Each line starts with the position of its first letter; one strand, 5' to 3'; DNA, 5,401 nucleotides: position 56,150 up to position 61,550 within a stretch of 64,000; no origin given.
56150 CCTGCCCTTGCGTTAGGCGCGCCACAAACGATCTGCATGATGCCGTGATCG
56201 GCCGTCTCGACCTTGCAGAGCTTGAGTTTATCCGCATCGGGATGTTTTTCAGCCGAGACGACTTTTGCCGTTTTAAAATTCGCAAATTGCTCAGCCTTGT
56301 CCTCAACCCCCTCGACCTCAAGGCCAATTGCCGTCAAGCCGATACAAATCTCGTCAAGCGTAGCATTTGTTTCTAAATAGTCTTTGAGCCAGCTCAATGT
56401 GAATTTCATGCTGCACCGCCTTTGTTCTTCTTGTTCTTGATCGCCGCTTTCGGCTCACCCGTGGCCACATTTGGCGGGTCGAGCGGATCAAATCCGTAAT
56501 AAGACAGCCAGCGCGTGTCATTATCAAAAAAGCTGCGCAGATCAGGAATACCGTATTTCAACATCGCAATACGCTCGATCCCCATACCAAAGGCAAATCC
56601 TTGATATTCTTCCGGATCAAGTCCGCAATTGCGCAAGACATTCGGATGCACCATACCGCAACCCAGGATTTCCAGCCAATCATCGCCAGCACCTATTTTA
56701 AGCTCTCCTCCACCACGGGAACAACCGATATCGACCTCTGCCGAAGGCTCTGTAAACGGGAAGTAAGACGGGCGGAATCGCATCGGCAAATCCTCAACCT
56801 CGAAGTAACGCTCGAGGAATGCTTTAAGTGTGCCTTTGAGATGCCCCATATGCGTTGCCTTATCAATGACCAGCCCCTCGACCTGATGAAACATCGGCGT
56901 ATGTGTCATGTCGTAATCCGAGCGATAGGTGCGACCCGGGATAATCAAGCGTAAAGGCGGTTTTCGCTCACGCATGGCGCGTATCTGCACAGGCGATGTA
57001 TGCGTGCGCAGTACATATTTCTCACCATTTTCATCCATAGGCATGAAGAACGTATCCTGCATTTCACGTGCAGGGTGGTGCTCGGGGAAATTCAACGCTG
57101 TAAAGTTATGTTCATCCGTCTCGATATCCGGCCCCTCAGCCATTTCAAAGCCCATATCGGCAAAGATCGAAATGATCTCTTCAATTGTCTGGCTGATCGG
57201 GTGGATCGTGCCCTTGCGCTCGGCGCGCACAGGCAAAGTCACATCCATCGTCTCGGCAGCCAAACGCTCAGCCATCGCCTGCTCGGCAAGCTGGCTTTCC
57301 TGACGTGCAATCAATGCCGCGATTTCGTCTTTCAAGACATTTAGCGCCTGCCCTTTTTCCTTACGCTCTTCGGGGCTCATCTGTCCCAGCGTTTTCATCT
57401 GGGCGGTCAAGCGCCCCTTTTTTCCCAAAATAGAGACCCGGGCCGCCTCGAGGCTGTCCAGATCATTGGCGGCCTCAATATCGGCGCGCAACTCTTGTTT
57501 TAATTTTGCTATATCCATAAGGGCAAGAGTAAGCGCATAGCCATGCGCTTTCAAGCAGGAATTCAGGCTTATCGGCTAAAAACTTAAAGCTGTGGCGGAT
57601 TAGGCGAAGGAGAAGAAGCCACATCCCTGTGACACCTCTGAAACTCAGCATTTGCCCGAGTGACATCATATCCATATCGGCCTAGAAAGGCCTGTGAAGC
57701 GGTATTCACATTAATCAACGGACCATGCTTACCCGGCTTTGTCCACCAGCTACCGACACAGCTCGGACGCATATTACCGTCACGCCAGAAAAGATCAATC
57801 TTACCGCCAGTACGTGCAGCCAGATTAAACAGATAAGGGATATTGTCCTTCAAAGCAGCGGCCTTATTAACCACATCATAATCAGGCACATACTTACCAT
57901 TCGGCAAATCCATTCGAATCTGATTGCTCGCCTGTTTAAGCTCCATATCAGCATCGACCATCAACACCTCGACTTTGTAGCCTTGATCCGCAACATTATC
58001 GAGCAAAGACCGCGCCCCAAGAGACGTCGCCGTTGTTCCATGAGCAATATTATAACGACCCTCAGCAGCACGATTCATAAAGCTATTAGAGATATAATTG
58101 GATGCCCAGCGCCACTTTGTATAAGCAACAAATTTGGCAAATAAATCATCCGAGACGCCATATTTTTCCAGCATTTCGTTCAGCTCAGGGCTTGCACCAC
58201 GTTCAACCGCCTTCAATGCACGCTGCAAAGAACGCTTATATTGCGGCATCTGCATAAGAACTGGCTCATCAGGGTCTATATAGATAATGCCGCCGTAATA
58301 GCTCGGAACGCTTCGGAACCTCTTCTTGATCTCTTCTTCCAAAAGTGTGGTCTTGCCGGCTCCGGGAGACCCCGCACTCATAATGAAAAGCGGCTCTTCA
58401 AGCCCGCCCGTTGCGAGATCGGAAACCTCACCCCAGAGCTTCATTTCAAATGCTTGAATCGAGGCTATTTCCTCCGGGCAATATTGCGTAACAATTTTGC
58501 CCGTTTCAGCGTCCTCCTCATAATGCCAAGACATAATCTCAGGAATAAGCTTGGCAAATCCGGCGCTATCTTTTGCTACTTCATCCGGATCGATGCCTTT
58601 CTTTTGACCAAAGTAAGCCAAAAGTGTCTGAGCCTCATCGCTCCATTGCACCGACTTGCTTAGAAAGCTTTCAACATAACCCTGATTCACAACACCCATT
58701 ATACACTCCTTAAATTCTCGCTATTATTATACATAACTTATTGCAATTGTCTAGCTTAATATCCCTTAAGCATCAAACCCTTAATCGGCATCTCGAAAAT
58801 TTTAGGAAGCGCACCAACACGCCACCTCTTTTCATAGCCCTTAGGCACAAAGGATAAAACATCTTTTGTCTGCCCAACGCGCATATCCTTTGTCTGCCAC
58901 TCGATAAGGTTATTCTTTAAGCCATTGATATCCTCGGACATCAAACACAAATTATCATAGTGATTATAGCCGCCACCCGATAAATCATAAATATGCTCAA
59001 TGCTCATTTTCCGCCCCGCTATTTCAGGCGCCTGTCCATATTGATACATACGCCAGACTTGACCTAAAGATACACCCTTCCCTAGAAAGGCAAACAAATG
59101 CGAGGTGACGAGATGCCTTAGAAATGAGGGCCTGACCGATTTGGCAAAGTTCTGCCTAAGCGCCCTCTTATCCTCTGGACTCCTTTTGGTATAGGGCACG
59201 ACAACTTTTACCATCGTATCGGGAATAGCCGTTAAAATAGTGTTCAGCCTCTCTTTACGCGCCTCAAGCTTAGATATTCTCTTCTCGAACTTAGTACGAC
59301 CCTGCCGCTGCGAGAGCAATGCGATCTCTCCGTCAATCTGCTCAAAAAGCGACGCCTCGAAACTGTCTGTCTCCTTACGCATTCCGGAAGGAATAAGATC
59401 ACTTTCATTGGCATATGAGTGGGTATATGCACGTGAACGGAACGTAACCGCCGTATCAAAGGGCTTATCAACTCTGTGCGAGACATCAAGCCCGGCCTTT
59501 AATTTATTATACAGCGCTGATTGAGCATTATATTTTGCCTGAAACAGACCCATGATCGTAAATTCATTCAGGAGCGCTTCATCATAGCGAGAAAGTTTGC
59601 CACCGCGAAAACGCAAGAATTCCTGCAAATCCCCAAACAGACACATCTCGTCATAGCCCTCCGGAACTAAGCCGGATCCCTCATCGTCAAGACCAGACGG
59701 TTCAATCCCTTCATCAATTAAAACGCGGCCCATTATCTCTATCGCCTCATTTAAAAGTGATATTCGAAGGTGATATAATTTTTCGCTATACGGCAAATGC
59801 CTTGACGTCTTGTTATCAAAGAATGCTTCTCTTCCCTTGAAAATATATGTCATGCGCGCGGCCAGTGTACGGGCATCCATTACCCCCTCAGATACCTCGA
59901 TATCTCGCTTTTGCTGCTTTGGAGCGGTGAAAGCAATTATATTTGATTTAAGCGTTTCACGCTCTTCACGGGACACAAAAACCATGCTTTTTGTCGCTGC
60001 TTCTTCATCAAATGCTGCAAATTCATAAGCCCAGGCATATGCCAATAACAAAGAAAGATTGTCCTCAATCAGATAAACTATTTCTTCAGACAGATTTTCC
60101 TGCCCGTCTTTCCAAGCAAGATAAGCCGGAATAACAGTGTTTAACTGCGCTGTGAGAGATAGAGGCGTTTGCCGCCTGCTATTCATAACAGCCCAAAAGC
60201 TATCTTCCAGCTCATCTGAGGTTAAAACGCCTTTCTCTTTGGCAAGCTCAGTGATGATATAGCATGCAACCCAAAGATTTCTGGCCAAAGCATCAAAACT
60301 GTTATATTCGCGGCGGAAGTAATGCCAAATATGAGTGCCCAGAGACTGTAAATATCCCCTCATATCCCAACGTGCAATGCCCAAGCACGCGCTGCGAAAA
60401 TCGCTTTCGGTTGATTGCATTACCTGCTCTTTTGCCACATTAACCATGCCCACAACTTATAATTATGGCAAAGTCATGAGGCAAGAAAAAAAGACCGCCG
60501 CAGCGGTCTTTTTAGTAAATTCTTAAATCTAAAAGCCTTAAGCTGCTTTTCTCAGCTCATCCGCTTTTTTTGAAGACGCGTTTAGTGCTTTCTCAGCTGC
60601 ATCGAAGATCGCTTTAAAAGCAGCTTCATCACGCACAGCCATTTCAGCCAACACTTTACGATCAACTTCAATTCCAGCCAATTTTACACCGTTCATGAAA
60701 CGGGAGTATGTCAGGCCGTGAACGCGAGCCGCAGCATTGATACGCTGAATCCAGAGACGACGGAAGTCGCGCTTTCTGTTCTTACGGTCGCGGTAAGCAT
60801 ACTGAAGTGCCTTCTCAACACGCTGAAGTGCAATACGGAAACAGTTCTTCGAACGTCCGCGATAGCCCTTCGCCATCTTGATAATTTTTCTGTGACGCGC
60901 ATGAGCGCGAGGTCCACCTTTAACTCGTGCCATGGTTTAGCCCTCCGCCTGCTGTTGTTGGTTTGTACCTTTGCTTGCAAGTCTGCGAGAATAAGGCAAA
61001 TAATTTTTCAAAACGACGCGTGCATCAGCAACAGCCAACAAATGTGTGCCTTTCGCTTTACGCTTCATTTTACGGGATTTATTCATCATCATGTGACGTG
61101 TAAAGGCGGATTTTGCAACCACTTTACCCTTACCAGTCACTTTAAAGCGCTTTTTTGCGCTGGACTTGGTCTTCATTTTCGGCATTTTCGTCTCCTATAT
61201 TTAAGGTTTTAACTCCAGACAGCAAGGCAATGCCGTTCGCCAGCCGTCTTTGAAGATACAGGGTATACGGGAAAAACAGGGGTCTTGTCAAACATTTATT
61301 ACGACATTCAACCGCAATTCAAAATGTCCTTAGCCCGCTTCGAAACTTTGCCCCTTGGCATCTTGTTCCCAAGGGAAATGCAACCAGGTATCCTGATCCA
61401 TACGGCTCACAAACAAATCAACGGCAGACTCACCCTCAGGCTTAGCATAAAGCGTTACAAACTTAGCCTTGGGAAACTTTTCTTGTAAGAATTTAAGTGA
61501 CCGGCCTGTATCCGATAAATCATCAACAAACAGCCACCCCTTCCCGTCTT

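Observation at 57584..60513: Two-gene insertion (HNH-motif protein plus zeta-toxin-like kinase) splitting the rplT-pheS junction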

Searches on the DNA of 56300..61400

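Call 25: search_rna_families(source=window, start=56300, end=61400, threshold=evalue, max_evalue=1)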
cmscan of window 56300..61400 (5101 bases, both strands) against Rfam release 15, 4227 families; matches with E-value up to 1: 2.
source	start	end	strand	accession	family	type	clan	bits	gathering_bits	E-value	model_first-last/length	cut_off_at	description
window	60406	60516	+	RF00513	Trp_leader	Cis-reg; leader;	-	22.4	41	0.35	1-100/100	no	Tryptophan operon leader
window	57876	57945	-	RF02089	CLRN1-AS1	Gene; lncRNA;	-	18.8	48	0.16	1-79/79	no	CLRN1 antisense RNA 1 conserved region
